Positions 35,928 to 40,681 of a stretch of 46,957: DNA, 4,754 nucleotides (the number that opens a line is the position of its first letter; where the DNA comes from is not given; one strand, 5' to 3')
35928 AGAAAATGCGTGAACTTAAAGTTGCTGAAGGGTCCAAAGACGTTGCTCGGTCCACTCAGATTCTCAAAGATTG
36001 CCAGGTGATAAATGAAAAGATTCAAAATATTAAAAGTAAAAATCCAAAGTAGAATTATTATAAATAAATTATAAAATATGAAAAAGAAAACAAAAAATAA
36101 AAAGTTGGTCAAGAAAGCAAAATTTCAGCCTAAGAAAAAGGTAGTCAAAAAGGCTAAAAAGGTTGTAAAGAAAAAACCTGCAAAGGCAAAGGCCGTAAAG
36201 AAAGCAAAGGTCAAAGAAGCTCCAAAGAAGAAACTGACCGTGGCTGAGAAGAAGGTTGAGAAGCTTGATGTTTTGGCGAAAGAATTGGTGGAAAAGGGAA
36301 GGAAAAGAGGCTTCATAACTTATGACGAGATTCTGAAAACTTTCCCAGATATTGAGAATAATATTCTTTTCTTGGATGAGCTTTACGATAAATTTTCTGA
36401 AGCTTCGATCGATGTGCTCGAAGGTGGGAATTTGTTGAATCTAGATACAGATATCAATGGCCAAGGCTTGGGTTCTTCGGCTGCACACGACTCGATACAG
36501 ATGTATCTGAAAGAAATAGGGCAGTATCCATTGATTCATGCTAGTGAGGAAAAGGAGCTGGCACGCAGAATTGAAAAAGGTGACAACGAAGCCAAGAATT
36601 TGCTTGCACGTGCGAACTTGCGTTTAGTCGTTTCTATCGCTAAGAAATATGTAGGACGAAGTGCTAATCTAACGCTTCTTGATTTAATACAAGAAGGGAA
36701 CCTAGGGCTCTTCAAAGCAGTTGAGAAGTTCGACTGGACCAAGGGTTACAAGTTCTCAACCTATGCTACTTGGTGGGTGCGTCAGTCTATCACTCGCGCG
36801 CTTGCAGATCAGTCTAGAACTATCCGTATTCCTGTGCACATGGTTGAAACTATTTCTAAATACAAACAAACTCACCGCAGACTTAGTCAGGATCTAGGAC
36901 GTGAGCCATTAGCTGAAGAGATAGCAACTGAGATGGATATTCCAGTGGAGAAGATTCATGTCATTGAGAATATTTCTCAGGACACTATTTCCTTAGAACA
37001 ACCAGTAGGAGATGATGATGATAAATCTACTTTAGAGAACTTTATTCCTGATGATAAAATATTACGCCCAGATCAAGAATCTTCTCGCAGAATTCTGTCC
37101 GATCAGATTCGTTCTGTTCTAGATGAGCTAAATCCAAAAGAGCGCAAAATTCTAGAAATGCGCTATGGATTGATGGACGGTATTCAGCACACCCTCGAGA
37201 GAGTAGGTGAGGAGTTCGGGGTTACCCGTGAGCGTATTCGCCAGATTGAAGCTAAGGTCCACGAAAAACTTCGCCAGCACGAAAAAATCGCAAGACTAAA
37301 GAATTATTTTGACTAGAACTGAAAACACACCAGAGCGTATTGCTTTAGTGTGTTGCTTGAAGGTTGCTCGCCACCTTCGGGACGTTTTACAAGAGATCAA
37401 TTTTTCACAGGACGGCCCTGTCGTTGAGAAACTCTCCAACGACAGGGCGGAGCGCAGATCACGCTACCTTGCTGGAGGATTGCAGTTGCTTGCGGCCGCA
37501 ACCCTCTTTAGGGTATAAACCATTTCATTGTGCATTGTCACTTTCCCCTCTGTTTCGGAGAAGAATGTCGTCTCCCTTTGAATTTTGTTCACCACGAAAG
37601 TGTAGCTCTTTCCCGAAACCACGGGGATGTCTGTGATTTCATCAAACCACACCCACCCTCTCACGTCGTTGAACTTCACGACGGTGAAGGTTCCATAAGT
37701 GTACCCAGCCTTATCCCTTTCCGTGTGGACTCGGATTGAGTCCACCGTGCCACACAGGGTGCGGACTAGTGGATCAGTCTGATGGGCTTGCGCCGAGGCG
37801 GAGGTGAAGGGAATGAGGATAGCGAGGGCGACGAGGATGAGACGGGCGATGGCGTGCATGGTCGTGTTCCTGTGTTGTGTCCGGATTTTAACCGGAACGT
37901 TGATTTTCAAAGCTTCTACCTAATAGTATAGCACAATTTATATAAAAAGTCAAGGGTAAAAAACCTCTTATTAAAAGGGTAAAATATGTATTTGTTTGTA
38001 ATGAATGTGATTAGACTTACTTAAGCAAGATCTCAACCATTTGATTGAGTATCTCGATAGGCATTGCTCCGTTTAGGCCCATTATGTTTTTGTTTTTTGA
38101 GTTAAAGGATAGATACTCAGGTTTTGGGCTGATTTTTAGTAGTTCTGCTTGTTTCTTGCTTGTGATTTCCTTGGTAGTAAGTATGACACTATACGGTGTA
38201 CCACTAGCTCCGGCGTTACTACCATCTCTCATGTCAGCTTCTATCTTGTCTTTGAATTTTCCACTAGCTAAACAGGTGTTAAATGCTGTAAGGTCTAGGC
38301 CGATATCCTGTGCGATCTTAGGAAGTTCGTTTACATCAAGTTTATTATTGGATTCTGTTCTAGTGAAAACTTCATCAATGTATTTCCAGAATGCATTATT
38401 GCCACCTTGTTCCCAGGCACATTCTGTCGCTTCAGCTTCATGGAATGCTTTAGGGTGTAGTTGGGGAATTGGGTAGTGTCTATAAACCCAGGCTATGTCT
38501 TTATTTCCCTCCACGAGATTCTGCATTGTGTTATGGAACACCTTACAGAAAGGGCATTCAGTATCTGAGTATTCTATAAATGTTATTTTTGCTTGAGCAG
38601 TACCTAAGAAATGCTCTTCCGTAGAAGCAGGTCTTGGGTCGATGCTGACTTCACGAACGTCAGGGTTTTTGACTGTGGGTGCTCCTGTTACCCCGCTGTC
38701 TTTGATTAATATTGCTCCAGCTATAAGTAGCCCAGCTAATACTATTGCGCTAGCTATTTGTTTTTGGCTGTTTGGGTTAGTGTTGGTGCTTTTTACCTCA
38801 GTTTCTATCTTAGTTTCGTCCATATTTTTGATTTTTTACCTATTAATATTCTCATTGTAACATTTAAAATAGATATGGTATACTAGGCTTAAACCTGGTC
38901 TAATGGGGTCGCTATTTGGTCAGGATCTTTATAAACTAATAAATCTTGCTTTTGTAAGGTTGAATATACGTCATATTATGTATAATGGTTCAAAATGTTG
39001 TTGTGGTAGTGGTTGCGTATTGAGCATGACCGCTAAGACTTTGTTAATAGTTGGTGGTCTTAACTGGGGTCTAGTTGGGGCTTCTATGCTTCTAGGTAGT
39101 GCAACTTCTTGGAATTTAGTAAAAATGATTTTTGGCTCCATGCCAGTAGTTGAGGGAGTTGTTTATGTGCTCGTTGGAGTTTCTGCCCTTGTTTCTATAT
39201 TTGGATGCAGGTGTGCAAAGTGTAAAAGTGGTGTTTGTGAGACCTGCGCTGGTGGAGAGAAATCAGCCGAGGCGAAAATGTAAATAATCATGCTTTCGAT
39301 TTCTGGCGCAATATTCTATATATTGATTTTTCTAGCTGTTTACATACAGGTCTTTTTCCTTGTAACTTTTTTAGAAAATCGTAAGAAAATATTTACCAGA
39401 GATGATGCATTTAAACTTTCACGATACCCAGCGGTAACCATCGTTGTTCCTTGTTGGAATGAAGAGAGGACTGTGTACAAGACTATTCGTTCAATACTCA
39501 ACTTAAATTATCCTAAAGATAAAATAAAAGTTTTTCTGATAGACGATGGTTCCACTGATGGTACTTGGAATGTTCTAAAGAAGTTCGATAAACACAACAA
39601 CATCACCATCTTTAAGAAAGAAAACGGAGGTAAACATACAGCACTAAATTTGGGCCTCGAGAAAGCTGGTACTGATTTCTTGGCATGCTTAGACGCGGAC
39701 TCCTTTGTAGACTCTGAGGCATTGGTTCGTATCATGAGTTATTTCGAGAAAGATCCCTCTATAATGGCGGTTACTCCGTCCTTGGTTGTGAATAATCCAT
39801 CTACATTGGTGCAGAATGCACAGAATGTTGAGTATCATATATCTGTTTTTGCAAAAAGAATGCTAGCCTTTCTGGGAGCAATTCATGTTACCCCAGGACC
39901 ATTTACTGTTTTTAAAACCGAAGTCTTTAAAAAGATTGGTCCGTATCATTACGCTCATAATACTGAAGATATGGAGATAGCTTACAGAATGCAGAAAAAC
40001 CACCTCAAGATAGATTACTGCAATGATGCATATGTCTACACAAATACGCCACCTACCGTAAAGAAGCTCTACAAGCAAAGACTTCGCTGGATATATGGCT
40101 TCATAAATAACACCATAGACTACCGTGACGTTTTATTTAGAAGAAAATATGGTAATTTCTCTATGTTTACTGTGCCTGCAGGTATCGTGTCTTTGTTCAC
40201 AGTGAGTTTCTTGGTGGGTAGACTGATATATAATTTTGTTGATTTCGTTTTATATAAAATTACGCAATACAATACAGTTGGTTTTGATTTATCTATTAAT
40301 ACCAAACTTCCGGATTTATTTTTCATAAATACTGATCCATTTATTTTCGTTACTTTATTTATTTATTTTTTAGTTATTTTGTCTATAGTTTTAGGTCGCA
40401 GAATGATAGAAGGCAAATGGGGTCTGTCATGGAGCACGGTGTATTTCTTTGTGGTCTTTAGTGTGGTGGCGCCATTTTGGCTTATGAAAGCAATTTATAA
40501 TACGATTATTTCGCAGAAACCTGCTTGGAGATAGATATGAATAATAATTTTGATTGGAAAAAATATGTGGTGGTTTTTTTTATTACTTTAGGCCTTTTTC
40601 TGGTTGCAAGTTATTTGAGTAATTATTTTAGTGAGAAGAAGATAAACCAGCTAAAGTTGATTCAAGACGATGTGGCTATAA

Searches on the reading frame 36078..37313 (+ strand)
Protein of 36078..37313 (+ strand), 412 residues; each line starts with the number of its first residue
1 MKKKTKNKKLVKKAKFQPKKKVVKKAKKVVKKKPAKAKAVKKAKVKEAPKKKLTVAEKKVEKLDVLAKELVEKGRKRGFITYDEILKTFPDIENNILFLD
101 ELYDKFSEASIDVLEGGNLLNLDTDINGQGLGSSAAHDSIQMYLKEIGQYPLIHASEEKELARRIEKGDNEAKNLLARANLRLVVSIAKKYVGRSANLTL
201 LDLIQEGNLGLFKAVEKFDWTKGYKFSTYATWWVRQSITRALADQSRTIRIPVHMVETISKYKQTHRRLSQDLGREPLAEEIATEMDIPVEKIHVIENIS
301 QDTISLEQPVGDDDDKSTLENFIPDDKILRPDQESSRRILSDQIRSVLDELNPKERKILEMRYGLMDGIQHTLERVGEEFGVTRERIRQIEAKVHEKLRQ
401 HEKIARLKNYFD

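Call 61: search_protein_families(library=pfam, proteins=[window:36078-37313:+], max_evalue=0.00001)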
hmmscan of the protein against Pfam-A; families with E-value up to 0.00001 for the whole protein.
window:36078-37313:+ (412 aa): 5 families
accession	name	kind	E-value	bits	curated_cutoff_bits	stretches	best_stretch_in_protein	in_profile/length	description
PF04542.20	Sigma70_r2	-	1.3e-21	76.6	24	1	176-248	1-71/71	Sigma-70 region 2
PF04539.22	Sigma70_r3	-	5.2e-19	68.6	25.3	1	257-333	1-76/78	Sigma-70 region 3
PF04545.22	Sigma70_r4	-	2.2e-17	62.7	24.1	1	347-400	1-50/50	Sigma-70, region 4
PF00140.25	Sigma70_r1_2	-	1.3e-14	54.3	22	1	138-170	1-33/34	Sigma-70 factor, region 1.2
PF03979.19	Sigma70_r1_1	-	1.9e-10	41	22.5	1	68-116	8-56/81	Sigma-70 factor, region 1.1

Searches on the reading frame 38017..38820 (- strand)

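Call 62: search_protein_families(library=pfam, proteins=[window:38017-38820:-], max_evalue=0.00001)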
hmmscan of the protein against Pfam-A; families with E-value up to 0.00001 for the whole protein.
window:38017-38820:- (267 aa): 2 families
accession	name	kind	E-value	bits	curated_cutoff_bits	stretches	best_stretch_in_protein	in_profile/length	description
PF13462.12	Thioredoxin_4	-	8.7e-18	65.5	23.2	1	67-227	3-159/165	Thioredoxin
PF01323.26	DSBA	-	2.7e-12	47.3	25.6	1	82-213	3-172/191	DSBA-like thioredoxin domain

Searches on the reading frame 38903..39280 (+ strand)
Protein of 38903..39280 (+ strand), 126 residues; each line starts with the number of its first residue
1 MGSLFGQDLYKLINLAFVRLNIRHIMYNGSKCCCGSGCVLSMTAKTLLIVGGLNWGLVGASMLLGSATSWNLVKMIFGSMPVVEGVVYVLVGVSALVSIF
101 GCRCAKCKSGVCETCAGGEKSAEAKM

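Call 62: search_protein_families(library=pfam, proteins=[window:38903-39280:+], max_evalue=0.00001)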
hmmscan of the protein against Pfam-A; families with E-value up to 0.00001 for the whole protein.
window:38903-39280:+ (126 aa): 1 family
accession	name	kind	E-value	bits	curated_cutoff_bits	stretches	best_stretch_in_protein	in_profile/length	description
PF04070.17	DUF378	-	1.9e-13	50.5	25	1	39-100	2-57/60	Domain of unknown function (DUF378)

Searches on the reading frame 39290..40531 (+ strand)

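Call 62: search_protein_families(library=pfam, proteins=[window:39290-40531:+], max_evalue=0.00001)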
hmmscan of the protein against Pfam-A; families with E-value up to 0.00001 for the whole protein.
window:39290-40531:+ (414 aa): 6 families
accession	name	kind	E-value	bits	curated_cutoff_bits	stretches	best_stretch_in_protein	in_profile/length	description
PF13641.12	Glyco_tranf_2_3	-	3.2e-33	116.1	27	1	47-270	1-230/230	Glycosyltransferase like family 2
PF00535.33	Glycos_transf_2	-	6.3e-32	111.3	23.3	1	50-217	1-168/168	Glycosyl transferase family 2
PF13632.12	Glyco_trans_2_3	-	1.9e-19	70.7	27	1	132-309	3-182/198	Glycosyl transferase family group 2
PF03142.21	Chitin_synth_2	-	4.5e-12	45.8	27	1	123-213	197-289/527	Chitin synthase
PF10111.15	Glyco_tranf_2_2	-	5.4e-11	42.9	27.3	1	50-239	1-204/276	Glycosyltransferase like family 2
PF13506.12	Glyco_transf_21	-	5e-10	39.6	21.7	1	115-267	18-172/174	Glycosyl transferase family 21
